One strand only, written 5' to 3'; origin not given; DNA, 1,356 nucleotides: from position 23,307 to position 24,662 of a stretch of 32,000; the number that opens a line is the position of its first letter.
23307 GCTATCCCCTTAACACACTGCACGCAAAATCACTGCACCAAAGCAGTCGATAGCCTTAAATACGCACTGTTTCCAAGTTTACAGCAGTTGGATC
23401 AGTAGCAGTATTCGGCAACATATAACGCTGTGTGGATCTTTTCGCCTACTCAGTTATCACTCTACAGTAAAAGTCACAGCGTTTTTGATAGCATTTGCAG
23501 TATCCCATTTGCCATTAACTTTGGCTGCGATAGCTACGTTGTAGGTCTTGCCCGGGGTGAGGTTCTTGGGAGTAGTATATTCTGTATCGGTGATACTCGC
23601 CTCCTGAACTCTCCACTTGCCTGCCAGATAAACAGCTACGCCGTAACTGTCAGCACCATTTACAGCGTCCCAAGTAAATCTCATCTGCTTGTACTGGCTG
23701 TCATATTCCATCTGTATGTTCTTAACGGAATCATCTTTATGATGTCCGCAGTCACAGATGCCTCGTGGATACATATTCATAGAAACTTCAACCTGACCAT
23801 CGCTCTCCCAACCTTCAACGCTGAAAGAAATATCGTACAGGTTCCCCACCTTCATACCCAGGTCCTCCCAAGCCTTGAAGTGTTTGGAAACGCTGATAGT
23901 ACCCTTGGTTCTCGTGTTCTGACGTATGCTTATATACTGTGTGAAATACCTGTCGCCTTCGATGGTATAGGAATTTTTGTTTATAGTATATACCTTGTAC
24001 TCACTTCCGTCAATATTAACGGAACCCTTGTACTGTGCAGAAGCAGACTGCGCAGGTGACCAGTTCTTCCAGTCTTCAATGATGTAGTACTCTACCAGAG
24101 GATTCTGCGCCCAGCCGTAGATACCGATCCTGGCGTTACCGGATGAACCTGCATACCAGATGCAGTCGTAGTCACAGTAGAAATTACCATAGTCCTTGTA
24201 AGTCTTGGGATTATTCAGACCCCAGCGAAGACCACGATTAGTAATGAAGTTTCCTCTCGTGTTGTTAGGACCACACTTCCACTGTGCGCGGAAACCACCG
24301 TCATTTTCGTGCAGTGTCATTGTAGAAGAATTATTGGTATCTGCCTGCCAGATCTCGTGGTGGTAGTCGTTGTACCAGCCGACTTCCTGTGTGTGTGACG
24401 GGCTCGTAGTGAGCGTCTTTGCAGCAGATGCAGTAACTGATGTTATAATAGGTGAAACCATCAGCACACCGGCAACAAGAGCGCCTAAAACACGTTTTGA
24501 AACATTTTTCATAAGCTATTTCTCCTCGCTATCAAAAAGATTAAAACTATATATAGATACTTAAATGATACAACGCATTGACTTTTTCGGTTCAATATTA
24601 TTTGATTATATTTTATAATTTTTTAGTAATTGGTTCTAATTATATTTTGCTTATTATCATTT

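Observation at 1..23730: One ~85-aa FN3-like C-terminal module shared by five otherwise unrelated genes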

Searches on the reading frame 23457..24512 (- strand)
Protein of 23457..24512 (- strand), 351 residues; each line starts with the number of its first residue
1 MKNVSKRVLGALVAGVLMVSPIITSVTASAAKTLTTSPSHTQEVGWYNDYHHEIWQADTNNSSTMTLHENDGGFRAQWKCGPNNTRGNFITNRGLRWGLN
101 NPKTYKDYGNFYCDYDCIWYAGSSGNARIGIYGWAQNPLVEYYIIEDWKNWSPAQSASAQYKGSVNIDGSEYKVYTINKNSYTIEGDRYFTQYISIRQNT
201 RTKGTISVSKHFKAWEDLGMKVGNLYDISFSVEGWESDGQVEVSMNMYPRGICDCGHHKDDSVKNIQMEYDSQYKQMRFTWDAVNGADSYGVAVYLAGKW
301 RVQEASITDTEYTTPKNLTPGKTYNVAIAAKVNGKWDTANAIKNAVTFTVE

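Call 7: search_protein_families(library=pfam, proteins=[window:23457-24512:-], max_evalue=1)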
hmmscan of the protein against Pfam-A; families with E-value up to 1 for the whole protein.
window:23457-24512:- (351 aa): 4 families
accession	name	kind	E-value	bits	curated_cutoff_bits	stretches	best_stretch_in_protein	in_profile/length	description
PF00457.24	Glyco_hydro_11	-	1.4e-40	139.3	27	1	50-243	4-177/178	Glycosyl hydrolases family 11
PF00041.27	fn3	-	6e-05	23.6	25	1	262-334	2-72/84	Fibronectin type III domain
PF25300.1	Fn3_Dep-1_3rd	-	0.024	14.9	26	1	279-334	17-75/85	Dep-1 third Fn3-like domain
PF14059.11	DUF4251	-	0.042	14.3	27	1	177-250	38-112/133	Domain of unknown function (DUF4251)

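Call 17: search_protein_families(library=ncbifam, proteins=[window:23457-24512:-], max_evalue=1)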
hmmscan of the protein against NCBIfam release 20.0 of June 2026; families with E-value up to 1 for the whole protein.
window:23457-24512:- (351 aa): 2 families
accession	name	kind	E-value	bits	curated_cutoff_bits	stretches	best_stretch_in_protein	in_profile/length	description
TIGR00055.1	uppS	equivalog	0.039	13.3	109.55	1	188-266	14-79/228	polyprenyl diphosphate synthase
TIGR04226.1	RrgB_K2N_iso_D2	domain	0.38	11.6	30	1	304-350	80-122/123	isopeptide-forming domain-containing fimbrial protein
